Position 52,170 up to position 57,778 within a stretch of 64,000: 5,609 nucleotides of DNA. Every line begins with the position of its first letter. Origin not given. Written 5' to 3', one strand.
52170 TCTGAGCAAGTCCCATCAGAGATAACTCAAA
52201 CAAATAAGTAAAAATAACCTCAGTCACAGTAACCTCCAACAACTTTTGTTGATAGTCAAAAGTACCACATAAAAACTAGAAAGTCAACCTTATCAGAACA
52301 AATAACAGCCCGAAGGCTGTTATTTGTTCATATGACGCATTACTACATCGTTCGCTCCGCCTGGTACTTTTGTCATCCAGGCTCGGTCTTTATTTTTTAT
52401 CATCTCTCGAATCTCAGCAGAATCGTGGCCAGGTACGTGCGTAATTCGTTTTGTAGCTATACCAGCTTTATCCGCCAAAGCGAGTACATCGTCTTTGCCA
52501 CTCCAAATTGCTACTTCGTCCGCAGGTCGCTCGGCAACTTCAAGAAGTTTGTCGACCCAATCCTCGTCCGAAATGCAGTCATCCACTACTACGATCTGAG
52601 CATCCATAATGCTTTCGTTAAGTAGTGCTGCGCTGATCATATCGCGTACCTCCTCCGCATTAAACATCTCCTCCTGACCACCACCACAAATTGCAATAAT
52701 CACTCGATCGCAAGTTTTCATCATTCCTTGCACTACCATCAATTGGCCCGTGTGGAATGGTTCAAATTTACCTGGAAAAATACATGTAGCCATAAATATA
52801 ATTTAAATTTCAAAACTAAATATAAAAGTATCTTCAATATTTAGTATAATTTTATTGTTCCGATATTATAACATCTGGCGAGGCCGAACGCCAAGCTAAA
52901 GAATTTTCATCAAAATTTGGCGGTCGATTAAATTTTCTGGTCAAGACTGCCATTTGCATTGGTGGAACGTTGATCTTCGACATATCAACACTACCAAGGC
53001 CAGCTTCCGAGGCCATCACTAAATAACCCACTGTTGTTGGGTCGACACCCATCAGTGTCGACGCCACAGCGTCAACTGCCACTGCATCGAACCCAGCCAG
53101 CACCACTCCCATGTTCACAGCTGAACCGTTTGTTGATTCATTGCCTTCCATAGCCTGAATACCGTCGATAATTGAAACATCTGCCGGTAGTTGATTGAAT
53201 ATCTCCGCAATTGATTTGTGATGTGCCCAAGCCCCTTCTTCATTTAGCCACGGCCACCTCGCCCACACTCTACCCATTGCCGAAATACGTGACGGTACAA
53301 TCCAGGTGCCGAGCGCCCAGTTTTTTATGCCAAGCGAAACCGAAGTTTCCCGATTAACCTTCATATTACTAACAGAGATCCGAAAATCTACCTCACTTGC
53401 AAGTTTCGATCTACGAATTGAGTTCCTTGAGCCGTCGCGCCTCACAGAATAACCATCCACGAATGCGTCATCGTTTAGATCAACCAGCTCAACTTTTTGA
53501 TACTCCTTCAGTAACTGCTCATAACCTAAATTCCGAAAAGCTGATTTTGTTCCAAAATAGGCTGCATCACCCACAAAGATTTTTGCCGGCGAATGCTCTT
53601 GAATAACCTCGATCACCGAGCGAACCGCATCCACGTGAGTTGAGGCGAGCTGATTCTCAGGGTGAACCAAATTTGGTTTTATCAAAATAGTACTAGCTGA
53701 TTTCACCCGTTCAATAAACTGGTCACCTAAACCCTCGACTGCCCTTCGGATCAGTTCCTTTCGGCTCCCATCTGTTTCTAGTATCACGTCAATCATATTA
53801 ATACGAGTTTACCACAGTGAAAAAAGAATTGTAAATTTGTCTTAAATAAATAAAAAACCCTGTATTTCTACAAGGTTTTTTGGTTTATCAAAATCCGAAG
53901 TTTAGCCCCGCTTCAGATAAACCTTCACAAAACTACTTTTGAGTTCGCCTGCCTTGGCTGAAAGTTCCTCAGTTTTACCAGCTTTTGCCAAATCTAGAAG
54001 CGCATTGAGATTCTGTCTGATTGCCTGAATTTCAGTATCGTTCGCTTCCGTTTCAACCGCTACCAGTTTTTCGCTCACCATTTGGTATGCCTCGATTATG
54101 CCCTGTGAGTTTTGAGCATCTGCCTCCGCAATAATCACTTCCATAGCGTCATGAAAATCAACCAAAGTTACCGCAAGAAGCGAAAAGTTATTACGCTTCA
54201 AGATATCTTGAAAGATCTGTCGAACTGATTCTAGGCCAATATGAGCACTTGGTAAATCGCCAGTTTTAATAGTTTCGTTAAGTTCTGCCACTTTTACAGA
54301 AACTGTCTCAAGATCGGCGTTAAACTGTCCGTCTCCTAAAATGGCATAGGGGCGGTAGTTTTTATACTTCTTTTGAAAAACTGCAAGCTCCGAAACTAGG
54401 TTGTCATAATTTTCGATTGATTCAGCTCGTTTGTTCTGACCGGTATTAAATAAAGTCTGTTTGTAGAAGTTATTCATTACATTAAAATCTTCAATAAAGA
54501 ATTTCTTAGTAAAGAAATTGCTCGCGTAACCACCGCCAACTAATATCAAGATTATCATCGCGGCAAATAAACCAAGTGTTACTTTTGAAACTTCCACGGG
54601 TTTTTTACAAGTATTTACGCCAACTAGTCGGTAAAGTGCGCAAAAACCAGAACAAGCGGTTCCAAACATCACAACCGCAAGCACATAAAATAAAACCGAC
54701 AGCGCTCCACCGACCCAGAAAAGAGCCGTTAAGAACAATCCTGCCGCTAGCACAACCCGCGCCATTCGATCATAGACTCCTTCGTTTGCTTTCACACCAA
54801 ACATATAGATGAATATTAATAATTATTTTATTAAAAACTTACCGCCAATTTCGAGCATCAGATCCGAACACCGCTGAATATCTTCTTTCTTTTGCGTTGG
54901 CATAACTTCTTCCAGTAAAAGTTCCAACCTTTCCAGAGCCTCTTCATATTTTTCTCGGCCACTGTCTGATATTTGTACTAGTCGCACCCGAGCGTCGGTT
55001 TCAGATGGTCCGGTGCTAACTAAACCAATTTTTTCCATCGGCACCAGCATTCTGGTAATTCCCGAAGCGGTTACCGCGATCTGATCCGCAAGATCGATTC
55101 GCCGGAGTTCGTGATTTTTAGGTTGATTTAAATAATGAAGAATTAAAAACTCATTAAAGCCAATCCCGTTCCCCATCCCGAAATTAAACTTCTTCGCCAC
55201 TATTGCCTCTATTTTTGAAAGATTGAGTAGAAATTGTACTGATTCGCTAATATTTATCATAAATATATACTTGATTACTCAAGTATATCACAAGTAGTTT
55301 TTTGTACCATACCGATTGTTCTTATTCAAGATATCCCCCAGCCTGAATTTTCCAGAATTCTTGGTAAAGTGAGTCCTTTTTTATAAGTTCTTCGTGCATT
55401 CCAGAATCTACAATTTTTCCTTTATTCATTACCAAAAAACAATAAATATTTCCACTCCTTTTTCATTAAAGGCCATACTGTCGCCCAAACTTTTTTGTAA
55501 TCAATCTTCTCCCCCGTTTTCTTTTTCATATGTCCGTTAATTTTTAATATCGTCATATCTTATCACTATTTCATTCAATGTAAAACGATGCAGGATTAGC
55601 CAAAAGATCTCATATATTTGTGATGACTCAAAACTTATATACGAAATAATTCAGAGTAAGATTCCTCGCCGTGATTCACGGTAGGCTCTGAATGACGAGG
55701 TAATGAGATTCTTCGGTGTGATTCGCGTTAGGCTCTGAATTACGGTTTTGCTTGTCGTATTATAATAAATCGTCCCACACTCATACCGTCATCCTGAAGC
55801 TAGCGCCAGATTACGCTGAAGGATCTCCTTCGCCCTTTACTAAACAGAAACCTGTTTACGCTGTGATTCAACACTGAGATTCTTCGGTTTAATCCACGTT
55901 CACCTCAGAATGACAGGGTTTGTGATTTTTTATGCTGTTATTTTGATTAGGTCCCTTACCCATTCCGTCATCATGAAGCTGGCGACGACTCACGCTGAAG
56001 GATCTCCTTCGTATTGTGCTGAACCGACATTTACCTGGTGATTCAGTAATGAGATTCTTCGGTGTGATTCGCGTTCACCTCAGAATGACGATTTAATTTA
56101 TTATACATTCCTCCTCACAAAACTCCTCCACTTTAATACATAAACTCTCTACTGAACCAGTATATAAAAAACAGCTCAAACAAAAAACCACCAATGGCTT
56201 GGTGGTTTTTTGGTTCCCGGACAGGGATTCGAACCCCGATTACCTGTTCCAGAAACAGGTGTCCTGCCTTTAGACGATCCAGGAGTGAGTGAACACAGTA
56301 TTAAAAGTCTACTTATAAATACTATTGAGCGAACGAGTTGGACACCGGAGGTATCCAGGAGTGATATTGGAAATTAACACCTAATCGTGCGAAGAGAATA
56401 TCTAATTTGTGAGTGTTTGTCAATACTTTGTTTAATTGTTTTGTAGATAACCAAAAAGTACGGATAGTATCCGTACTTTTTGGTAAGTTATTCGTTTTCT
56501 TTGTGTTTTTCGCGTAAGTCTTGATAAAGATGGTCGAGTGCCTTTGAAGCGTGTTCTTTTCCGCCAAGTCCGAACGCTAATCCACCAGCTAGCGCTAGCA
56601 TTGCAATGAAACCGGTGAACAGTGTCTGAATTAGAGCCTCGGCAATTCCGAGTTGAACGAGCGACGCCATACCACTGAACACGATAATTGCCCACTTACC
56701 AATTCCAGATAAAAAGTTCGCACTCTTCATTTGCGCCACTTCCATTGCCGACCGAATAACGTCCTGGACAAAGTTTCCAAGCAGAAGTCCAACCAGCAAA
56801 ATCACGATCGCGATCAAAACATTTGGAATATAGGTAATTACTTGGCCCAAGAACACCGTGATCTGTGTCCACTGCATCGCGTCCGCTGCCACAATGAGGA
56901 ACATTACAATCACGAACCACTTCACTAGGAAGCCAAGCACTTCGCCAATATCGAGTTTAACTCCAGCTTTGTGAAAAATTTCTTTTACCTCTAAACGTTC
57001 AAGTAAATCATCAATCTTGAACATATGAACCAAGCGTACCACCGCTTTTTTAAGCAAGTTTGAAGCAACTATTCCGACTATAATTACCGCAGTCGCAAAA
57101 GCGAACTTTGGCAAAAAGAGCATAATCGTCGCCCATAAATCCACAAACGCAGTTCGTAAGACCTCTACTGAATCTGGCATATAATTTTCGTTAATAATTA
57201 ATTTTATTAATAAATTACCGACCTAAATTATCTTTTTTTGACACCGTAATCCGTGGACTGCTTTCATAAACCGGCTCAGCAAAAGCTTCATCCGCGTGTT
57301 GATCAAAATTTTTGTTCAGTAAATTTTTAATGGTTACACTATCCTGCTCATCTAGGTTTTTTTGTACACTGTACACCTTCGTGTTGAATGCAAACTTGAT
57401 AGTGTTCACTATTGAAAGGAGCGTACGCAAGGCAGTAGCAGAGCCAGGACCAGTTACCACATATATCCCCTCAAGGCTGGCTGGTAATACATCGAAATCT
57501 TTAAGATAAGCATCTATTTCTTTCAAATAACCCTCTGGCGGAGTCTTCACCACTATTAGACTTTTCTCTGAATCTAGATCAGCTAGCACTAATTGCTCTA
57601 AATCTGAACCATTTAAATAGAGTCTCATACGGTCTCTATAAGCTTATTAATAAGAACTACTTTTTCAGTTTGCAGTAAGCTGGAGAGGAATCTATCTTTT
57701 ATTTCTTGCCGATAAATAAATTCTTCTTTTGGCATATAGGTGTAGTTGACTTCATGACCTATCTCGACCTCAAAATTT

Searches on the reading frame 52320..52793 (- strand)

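Call 14: search_protein_families(library=pfam, proteins=[window:52320-52793:-], max_evalue=0.001)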
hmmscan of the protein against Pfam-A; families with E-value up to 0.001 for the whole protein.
window:52320-52793:- (157 aa): 1 family
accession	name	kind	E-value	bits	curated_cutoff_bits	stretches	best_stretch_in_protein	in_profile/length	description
PF01467.32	CTP_transf_like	-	0.00022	21.9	21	1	5-74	1-75/133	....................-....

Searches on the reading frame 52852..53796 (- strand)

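Call 14: search_protein_families(library=pfam, proteins=[window:52852-53796:-], max_evalue=0.001)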
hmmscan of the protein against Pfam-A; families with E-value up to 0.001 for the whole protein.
window:52852-53796:- (314 aa): 1 family
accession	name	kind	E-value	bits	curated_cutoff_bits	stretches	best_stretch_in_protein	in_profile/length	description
PF04015.17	DUF362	-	1.1e-36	127.2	24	1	37-246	1-199/200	Domain of unknown function (DUF362)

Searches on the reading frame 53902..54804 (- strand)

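Call 14: search_protein_families(library=pfam, proteins=[window:53902-54804:-], max_evalue=0.001)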
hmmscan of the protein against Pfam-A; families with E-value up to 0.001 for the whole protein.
window:53902-54804:- (300 aa): 2 families
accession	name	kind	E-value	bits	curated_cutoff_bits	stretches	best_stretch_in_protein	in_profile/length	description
PF11127.14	YgaP-like_TM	-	2e-12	47.5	25.3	1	5-68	2-65/66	Inner membrane protein YgaP-like, transmembrane domain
PF14276.11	DUF4363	-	1.4e-05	25.4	27.5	0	224-296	25-97/107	Domain of unknown function (DUF4363)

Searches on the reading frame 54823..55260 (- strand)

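Call 14: search_protein_families(library=pfam, proteins=[window:54823-55260:-], max_evalue=0.001)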
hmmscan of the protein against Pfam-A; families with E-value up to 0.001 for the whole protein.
window:54823-55260:- (145 aa): 2 families
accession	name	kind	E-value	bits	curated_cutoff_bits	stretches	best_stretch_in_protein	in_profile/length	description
PF22381.2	Staph_reg_Sar_Rot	-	4e-06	27.3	27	1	33-107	12-84/85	Transcriptional regulator SarA/Rot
PF01047.28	MarR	-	8.9e-06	25.9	24.6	1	36-92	4-58/59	MarR family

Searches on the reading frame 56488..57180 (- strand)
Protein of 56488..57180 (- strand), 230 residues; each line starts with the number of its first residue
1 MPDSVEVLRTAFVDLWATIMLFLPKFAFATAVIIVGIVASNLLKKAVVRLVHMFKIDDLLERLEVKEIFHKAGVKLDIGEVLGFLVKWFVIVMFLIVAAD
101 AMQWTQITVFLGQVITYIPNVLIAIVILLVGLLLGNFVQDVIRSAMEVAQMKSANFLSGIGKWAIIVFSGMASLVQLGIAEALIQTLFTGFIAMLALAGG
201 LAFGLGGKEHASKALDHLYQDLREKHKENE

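Call 14: search_protein_families(library=pfam, proteins=[window:56488-57180:-], max_evalue=0.001)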
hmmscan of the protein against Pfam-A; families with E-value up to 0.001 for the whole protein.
window:56488-57180:- (230 aa): 1 family
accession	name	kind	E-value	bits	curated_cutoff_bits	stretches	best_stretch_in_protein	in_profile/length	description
PF05552.17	MS_channel_1st_1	-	6.8e-16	58.3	22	2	110-147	6-43/50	Mechanosensitive ion channel, conserved TM helix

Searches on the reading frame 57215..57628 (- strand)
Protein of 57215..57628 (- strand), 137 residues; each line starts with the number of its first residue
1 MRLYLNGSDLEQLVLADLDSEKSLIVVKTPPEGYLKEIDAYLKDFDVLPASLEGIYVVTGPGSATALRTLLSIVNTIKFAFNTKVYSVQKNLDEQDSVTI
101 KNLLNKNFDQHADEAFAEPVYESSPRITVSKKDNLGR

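Call 14: search_protein_families(library=pfam, proteins=[window:57215-57628:-], max_evalue=0.001)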
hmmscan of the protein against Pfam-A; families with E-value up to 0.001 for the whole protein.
window:57215-57628:- (137 aa): 1 family
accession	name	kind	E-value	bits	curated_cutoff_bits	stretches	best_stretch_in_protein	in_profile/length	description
PF00814.31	TsaD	-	9.9e-07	29.2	24.8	1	36-89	35-88/264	tRNA N6-adenosine threonylcarbamoyltransferase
